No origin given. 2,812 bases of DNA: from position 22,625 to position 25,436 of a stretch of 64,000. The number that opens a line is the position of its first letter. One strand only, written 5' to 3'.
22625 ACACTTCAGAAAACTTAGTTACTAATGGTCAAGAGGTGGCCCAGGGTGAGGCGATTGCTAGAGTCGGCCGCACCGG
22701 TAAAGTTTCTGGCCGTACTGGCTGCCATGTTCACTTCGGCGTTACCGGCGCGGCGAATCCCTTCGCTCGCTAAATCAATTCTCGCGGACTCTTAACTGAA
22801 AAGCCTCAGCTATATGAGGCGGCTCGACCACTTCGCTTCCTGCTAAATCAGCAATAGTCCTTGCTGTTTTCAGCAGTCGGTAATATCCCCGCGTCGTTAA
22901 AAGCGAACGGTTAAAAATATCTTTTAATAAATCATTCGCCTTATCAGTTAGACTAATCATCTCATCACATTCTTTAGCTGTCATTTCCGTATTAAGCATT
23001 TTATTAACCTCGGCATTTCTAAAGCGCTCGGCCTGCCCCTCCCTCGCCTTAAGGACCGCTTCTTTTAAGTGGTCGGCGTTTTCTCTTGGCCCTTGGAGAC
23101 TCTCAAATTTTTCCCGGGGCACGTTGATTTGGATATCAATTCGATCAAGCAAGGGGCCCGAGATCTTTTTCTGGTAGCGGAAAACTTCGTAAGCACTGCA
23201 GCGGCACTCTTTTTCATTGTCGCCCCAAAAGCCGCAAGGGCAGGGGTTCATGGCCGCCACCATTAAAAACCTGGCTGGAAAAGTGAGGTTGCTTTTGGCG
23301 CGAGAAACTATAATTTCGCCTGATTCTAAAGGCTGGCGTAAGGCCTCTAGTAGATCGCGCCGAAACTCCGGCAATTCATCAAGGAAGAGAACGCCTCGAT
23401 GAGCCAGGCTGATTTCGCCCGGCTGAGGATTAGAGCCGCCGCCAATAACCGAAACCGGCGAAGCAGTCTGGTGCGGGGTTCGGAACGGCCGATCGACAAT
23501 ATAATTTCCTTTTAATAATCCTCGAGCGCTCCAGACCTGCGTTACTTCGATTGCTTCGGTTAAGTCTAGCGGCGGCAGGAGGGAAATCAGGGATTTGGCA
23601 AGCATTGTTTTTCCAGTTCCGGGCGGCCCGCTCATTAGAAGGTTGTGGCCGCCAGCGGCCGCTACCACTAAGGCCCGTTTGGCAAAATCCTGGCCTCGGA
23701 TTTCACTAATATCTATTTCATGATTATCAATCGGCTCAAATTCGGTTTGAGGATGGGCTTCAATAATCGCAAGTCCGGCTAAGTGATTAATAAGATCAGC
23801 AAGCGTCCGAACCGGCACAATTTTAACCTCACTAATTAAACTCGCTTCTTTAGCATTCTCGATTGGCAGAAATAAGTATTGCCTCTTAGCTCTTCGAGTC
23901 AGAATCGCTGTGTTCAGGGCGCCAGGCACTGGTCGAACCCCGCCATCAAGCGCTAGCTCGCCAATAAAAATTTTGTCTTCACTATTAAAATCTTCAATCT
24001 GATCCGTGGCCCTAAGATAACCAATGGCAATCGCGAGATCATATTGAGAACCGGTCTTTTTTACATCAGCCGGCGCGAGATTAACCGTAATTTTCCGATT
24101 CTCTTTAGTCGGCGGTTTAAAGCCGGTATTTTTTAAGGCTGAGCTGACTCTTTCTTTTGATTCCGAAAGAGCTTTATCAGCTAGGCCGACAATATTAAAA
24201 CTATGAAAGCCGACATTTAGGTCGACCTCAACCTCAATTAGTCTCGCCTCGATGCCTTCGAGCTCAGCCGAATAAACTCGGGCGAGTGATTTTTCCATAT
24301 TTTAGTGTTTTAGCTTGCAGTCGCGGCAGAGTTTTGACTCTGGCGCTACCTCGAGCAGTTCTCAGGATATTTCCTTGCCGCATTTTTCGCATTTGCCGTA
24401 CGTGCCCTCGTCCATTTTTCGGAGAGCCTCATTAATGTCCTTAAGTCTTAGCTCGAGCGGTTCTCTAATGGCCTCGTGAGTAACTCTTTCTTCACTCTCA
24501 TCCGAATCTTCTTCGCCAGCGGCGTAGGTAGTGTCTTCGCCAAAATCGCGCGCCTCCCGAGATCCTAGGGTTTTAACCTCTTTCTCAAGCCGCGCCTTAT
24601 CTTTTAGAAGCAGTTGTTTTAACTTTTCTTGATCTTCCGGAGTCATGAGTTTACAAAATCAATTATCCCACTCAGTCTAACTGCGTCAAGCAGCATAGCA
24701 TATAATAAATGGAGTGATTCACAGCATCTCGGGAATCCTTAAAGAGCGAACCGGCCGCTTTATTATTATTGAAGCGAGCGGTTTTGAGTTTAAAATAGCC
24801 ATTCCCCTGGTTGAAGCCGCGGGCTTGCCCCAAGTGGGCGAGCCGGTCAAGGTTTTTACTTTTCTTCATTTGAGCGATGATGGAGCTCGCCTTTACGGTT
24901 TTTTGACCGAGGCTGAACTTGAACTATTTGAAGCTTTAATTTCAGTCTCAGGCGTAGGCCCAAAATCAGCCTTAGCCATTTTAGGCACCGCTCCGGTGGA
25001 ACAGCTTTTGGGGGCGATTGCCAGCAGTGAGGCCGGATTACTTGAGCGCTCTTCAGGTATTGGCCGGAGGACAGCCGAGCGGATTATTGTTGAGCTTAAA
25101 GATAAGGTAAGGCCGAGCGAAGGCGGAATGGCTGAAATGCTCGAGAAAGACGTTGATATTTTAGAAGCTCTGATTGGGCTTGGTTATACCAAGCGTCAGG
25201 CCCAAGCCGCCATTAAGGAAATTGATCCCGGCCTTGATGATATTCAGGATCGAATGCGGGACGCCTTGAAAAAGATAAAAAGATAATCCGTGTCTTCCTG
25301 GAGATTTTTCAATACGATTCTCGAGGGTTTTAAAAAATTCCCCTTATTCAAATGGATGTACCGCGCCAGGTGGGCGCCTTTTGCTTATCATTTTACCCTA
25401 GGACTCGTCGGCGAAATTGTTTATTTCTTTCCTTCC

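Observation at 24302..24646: In-frame TGA inside an otherwise intact DksA/TraR zinc-finger gene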

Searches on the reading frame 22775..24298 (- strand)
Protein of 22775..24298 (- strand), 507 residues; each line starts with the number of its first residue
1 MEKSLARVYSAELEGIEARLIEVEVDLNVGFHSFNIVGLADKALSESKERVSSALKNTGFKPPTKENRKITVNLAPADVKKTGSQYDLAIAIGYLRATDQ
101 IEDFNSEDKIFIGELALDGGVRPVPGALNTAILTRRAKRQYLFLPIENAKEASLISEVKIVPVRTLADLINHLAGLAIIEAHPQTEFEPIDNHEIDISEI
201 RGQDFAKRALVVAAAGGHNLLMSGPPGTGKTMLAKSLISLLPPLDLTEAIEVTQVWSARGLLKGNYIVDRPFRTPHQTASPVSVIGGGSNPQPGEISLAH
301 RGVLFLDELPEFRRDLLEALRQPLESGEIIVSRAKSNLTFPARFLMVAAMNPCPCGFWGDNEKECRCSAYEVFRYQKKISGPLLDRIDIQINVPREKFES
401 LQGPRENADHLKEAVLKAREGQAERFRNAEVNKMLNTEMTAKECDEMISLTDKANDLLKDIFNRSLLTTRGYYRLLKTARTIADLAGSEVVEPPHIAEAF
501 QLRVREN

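Call 5: search_protein_families(library=pfam, proteins=[window:22775-24298:-], max_evalue=0.01)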
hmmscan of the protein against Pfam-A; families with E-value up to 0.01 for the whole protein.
window:22775-24298:- (507 aa): 12 families
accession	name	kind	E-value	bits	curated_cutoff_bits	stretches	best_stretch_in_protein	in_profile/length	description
PF01078.27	Mg_chelatase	-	6.4e-91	303.8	20.3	1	196-399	1-205/207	Magnesium chelatase, subunit ChlI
PF13541.12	ChlI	-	4.2e-38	130.4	27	1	23-148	1-121/121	Subunit ChlI of Mg-chelatase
PF13335.12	Mg_chelatase_C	-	2e-23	83.2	26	1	406-503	2-94/94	Magnesium chelatase, subunit ChlI C-terminal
PF07728.20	AAA_5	-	6.3e-09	36.4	22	1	219-354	1-125/139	AAA domain (dynein-related subfamily)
PF00493.29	MCM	-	1.4e-07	31.3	23.3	1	293-390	114-201/224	MCM P-loop domain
PF00158.32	Sigma54_activat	-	2.3e-05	24.6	20.2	0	287-349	80-140/168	Sigma-54 interaction domain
PF00004.35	AAA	-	0.00025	21.9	21.2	1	220-241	1-22/131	ATPase family associated with various cellular activities (AAA)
PF13401.12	AAA_22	-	0.00076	20.2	27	0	220-242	8-30/130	AAA domain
PF05362.19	Lon_C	-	0.00077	19.5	21.1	1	30-172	52-201/205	Lon protease (S16) C-terminal proteolytic domain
PF24883.2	NPHP3_N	-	0.0061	17.2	24.8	0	218-241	23-46/164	Nephrocystin 3, N-terminal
PF13191.12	AAA_16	-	0.0071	17.3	32.6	0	213-238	20-45/167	AAA ATPase domain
PF20720.3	nSTAND3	-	0.0093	16.1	27.2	0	218-238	18-38/155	Novel STAND NTPase 3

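Call 17: find_homologous_proteins(query=window:22775-24298:-, max_evalue=1e-100)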
Query window:22775-24298:- (507 aa): 7961 proteins with E <= 1e-100 among 8000 candidates; the best 120 are listed.
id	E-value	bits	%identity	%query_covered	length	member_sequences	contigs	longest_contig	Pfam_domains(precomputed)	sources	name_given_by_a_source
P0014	0.0e+0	1124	100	100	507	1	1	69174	PF00158.33,PF13335.13,PF00493.30,PF07728.21,PF01078.28,PF13541.13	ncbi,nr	ncbi:MAG: YifB family Mg chelatase-like AAA ATPase [Candidatus Colwellbacteria bacterium]|nr:YifB fa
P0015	2.7e-288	975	85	100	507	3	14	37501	PF00158.33,PF13335.13,PF00493.30,PF00004.36,PF07728.21,PF01078.28,PF13541.13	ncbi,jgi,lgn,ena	ncbi:MAG TPA: YifB family Mg chelatase-like AAA ATPase [Candidatus Paceibacterota bacterium]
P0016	4.8e-249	845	73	100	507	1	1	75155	PF00158.33,PF13335.13,PF00493.30,PF07728.21,PF01078.28,PF13541.13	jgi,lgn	jgi:magnesium chelatase family protein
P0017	1.0e-247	841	74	100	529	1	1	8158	PF00158.33,PF13335.13,PF00493.30,PF07728.21,PF01078.28,PF13541.13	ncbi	-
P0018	4.2e-247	839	74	100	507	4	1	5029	PF00158.33,PF13335.13,PF05362.20,PF00493.30,PF07728.21,PF01078.28,PF13541.13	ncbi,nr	ncbi:MAG: YifB family Mg chelatase-like AAA ATPase [Candidatus Colwellbacteria bacterium]|nr:YifB fa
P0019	1.6e-246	837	72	100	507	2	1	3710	PF00158.33,PF13335.13,PF05362.20,PF00493.30,PF07728.21,PF01078.28,PF13541.13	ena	-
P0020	3.4e-245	832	73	100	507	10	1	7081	PF00158.33,PF13335.13,PF05362.20,PF00493.30,PF07728.21,PF01078.28,PF13541.13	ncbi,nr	ncbi:MAG: YifB family Mg chelatase-like AAA ATPase [bacterium]|nr:YifB family Mg chelatase-like AAA 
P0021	7.5e-245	831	72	100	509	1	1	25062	PF00158.33,PF13335.13,PF05362.20,PF00493.30,PF07728.21,PF01078.28,PF13541.13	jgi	-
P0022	4.5e-243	825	72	100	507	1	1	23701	PF00158.33,PF13335.13,PF05362.20,PF00493.30,PF07728.21,PF01078.28,PF13541.13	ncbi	-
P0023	5.7e-243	825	73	100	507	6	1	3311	PF00158.33,PF13335.13,PF05362.20,PF00493.30,PF07728.21,PF01078.28,PF13541.13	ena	-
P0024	1.4e-242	824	72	100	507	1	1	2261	PF00158.33,PF13335.13,PF05362.20,PF00493.30,PF07728.21,PF01078.28,PF13541.13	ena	-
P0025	1.5e-242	824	73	100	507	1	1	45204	PF00158.33,PF13335.13,PF00493.30,PF07728.21,PF01078.28,PF13541.13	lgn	-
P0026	3.0e-242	823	72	99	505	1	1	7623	PF00158.33,PF13335.13,PF05362.20,PF00493.30,PF07728.21,PF01078.28,PF13541.13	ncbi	-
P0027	3.7e-242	822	71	100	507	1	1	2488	PF00158.33,PF13335.13,PF05362.20,PF07728.21,PF01078.28,PF13541.13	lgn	-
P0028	4.7e-242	822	71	100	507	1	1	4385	PF00158.33,PF13335.13,PF05362.20,PF00493.30,PF07728.21,PF01078.28,PF13541.13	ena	-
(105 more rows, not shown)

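Call 19: find_encoding_contigs(protein=P0015, flank=3000, max_places=10)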
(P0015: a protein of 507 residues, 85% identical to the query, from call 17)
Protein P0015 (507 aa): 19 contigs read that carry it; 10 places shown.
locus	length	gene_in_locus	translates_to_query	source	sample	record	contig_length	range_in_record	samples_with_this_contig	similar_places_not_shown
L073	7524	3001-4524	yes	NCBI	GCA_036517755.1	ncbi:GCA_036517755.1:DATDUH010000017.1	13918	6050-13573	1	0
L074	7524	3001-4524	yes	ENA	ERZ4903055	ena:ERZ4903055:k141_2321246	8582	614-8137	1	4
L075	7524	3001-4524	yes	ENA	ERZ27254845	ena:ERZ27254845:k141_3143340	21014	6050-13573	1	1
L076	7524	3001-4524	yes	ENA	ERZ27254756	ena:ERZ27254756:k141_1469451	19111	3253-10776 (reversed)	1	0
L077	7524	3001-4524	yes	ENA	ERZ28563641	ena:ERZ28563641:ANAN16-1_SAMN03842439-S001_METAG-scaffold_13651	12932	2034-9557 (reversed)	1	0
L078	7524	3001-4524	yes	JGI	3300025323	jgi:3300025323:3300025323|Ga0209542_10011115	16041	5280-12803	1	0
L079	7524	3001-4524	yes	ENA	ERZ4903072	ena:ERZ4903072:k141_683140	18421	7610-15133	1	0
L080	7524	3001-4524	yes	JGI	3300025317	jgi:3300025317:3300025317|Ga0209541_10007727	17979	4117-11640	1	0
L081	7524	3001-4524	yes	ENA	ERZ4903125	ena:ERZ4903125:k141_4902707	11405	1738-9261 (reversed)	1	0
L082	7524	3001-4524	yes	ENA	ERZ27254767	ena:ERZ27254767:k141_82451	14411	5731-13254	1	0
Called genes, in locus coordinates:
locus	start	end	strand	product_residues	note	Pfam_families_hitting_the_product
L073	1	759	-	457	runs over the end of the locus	PF00753:Lactamase_B, PF23023:Anti-Pycsar_Apyc1, PF12706:Lactamase_B_2, PF16661:Lactamase_B_6, PF10996:Beta-Casp, PF07521:RMMBL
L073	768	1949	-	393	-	PF08245:Mur_ligase_M, PF02875:Mur_ligase_C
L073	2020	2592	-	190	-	PF01330:RuvA_N, PF14520:HHH_5, PF07499:RuvA_C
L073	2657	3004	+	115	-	PF01258:zf-dskA_traR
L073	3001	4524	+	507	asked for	PF00004:AAA (faint), PF13541:ChlI, PF00158:Sigma54_activat (faint), PF00493:MCM (weak), PF01078:Mg_chelatase, PF07728:AAA_5, PF13335:Mg_chelatase_C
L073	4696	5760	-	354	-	PF01476:LysM, PF23473:LysM3_LYK4_5 (weak), PF01551:Peptidase_M23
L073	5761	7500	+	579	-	PF00580:UvrD-helicase, PF13604:AAA_30 (faint), PF01443:Viral_helicase1 (faint), PF13245:AAA_19, PF13361:UvrD_C, PF13538:UvrD_C_2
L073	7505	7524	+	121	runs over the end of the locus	PF00398:RrnaAD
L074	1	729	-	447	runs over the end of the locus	PF00753:Lactamase_B, PF16661:Lactamase_B_6, PF23023:Anti-Pycsar_Apyc1, PF12706:Lactamase_B_2, PF10996:Beta-Casp, PF07521:RMMBL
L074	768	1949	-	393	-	PF08245:Mur_ligase_M, PF02875:Mur_ligase_C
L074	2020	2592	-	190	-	PF01330:RuvA_N, PF14520:HHH_5, PF07499:RuvA_C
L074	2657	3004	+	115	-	PF01258:zf-dskA_traR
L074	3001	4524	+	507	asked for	PF00004:AAA (faint), PF13541:ChlI, PF00158:Sigma54_activat (faint), PF00493:MCM (weak), PF01078:Mg_chelatase, PF07728:AAA_5, PF13335:Mg_chelatase_C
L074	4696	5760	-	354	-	PF01476:LysM, PF23473:LysM3_LYK4_5 (weak), PF01551:Peptidase_M23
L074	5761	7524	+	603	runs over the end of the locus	PF00580:UvrD-helicase, PF13604:AAA_30 (faint), PF01443:Viral_helicase1 (faint), PF13245:AAA_19, PF13361:UvrD_C, PF13538:UvrD_C_2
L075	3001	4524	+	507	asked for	PF00004:AAA (faint), PF13541:ChlI, PF00158:Sigma54_activat (faint), PF00493:MCM (weak), PF01078:Mg_chelatase, PF07728:AAA_5, PF13335:Mg_chelatase_C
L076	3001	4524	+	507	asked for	PF00004:AAA (faint), PF13541:ChlI, PF00158:Sigma54_activat (faint), PF00493:MCM (weak), PF01078:Mg_chelatase, PF07728:AAA_5, PF13335:Mg_chelatase_C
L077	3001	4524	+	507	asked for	PF00004:AAA (faint), PF13541:ChlI, PF00158:Sigma54_activat (faint), PF00493:MCM (weak), PF01078:Mg_chelatase, PF07728:AAA_5, PF13335:Mg_chelatase_C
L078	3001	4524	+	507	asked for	PF00004:AAA (faint), PF13541:ChlI, PF00158:Sigma54_activat (faint), PF00493:MCM (weak), PF01078:Mg_chelatase, PF07728:AAA_5, PF13335:Mg_chelatase_C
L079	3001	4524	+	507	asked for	PF00004:AAA (faint), PF13541:ChlI, PF00158:Sigma54_activat (faint), PF00493:MCM (weak), PF01078:Mg_chelatase, PF07728:AAA_5, PF13335:Mg_chelatase_C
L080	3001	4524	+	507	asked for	PF00004:AAA (faint), PF13541:ChlI, PF00158:Sigma54_activat (faint), PF00493:MCM (weak), PF01078:Mg_chelatase, PF07728:AAA_5, PF13335:Mg_chelatase_C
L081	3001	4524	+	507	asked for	PF00004:AAA (faint), PF13541:ChlI, PF00158:Sigma54_activat (faint), PF00493:MCM (weak), PF01078:Mg_chelatase, PF07728:AAA_5, PF13335:Mg_chelatase_C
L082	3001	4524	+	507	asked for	PF00004:AAA (faint), PF13541:ChlI, PF00158:Sigma54_activat (faint), PF00493:MCM (weak), PF01078:Mg_chelatase, PF07728:AAA_5, PF13335:Mg_chelatase_C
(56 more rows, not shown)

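Call 25: find_encoding_contigs(protein=P0016, flank=1500, max_places=2)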
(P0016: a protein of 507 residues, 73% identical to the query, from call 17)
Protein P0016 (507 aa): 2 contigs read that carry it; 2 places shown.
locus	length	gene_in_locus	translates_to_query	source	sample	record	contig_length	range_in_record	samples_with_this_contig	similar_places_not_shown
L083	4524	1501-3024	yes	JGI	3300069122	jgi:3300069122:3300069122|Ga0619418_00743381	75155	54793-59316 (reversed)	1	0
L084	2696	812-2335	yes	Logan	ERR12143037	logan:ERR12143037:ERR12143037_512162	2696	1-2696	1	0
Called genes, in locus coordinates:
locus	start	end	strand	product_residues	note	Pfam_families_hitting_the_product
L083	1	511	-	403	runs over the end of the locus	PF08245:Mur_ligase_M, PF02875:Mur_ligase_C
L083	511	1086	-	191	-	PF01330:RuvA_N, PF00633:HHH (faint), PF14520:HHH_5, PF07499:RuvA_C (weak)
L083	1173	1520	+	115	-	PF01258:zf-dskA_traR (weak)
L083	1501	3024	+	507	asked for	PF13541:ChlI, PF00158:Sigma54_activat (faint), PF00493:MCM (faint), PF01078:Mg_chelatase, PF07728:AAA_5 (weak), PF13335:Mg_chelatase_C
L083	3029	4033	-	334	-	PF01476:LysM, PF23473:LysM3_LYK4_5 (weak), PF01551:Peptidase_M23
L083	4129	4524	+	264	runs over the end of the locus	PF00398:RrnaAD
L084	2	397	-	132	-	?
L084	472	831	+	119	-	PF01258:zf-dskA_traR (weak)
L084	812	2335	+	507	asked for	PF13541:ChlI, PF00158:Sigma54_activat (faint), PF00493:MCM (faint), PF01078:Mg_chelatase, PF07728:AAA_5 (weak), PF13335:Mg_chelatase_C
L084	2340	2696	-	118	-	?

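Call 26: find_encoding_contigs(protein=P0018, flank=1500, max_places=2)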
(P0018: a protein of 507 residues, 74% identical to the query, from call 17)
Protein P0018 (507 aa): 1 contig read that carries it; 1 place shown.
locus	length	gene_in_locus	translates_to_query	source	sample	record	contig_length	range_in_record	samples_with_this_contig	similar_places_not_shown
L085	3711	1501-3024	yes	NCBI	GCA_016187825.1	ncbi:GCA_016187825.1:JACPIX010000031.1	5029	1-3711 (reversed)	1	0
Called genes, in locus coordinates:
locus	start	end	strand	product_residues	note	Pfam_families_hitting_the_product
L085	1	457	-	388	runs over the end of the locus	PF08245:Mur_ligase_M, PF02875:Mur_ligase_C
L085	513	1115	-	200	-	PF01330:RuvA_N, PF21176:RecR_HhH (faint), PF00633:HHH (faint), PF14520:HHH_5, PF07499:RuvA_C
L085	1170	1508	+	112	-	PF01258:zf-dskA_traR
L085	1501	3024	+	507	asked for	PF05362:Lon_C (weak), PF13541:ChlI, PF00158:Sigma54_activat (faint), PF01078:Mg_chelatase, PF07728:AAA_5, PF00493:MCM (weak), PF13335:Mg_chelatase_C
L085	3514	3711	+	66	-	?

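Call 27: find_encoding_contigs(protein=P0022, flank=1500, max_places=2)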
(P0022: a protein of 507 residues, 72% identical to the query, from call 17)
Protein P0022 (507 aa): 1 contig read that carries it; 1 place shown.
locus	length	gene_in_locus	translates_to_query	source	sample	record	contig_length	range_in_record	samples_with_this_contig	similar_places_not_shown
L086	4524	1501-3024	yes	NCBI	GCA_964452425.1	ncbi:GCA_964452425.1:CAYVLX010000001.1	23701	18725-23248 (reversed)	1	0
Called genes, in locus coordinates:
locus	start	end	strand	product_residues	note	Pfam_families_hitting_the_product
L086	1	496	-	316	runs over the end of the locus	?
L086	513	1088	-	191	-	PF01330:RuvA_N, PF00633:HHH (faint), PF14520:HHH_5, PF07499:RuvA_C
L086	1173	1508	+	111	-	PF01258:zf-dskA_traR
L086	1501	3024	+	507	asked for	PF05362:Lon_C (weak), PF13541:ChlI, PF00158:Sigma54_activat (faint), PF01078:Mg_chelatase, PF07728:AAA_5 (weak), PF00493:MCM (weak), PF13335:Mg_chelatase_C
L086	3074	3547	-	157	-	-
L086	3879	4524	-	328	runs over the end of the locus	PF01476:LysM, PF23473:LysM3_LYK4_5, PF01551:Peptidase_M23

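Call 28: find_encoding_contigs(protein=P0025, flank=1500, max_places=2)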
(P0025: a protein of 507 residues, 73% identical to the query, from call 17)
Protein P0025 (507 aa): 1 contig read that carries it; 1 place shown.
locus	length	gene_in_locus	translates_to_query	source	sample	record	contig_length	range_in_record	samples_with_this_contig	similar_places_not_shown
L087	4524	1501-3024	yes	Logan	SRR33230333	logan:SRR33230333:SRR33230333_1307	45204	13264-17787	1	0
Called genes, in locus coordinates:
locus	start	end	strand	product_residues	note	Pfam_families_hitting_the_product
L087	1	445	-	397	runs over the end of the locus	PF08245:Mur_ligase_M, PF02875:Mur_ligase_C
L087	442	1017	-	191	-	PF01330:RuvA_N, PF21176:RecR_HhH (faint), PF00633:HHH (faint), PF14520:HHH_5, PF07499:RuvA_C (weak)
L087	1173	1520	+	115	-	PF01258:zf-dskA_traR (faint)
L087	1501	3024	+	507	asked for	PF13541:ChlI, PF00158:Sigma54_activat (faint), PF00493:MCM (faint), PF01078:Mg_chelatase, PF07728:AAA_5 (weak), PF13335:Mg_chelatase_C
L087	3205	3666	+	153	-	PF05656:DUF805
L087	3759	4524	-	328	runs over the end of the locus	PF01476:LysM, PF23473:LysM3_LYK4_5 (weak), PF01476:LysM (weak), PF01551:Peptidase_M23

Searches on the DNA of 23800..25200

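Call 32: search_rna_families(source=window, start=23800, end=25200, threshold=evalue, max_evalue=5)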
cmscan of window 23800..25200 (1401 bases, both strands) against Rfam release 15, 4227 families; matches with E-value up to 5: 1.
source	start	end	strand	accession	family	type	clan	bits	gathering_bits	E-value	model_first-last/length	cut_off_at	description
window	24502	24591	+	RF02219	ZNRD1-AS1_2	Gene; lncRNA;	-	18.3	60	0.12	1-76/76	no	ZNRD1 antisense RNA 1 conserved region 2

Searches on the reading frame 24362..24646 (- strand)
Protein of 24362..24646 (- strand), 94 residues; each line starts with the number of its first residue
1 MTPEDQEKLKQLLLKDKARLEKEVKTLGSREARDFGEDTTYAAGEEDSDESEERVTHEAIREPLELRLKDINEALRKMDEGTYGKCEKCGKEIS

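Call 5: search_protein_families(library=pfam, proteins=[window:24365-24646:-], max_evalue=0.01)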
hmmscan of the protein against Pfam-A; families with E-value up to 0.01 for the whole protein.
seq(94 aa): 1 family
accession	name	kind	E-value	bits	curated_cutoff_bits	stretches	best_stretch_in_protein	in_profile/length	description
PF01258.23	zf-dskA_traR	-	0.0079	16.6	24.9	1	81-93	1-13/36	Prokaryotic dksA/traR C4-type zinc finger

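Call 8: find_encoding_contigs(protein=window:24362-24646:-, flank=5000, max_places=10)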
Protein window:24362-24646:- (94 aa): 3 contigs read that carry it; 3 places shown.
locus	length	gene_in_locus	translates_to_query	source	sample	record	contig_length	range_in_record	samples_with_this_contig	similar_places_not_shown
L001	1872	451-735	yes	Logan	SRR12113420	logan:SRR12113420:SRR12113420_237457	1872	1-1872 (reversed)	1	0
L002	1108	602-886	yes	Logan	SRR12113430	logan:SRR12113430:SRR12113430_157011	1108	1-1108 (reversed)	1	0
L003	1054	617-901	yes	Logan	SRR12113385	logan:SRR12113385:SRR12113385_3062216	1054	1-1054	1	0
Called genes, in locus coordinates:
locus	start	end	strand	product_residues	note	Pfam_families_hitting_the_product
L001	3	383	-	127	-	?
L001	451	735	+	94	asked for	-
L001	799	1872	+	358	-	?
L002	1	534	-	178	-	?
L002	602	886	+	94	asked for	-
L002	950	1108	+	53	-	?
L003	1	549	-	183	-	?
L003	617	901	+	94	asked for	-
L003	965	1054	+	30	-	?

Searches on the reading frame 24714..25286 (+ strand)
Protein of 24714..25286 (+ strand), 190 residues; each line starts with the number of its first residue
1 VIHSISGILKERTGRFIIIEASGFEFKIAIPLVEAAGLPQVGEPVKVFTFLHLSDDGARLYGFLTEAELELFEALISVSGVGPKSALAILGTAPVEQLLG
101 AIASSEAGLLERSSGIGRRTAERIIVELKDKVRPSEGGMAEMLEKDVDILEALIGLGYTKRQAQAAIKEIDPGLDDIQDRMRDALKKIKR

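Call 5: search_protein_families(library=pfam, proteins=[window:24714-25286:+], max_evalue=0.01)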
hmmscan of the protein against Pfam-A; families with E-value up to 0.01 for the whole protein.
window:24714-25286:+ (190 aa): 5 families
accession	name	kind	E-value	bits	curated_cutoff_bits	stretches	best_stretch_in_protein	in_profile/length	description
PF14520.12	HHH_5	-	3e-14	53.7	27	1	72-130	1-57/57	Helix-hairpin-helix domain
PF01330.27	RuvA_N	-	2.5e-12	47.2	23.6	1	1-62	1-61/61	RuvA N terminal domain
PF07499.19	RuvA_C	-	1.7e-09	38.4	24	1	148-188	5-46/47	RuvA, C-terminal domain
PF00633.29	HHH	-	6.5e-05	23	24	0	73-90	11-28/30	Helix-hairpin-helix motif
PF21176.3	RecR_HhH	-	8.6e-05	22.7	27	0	70-86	3-19/45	RecR, helix-hairpin-helix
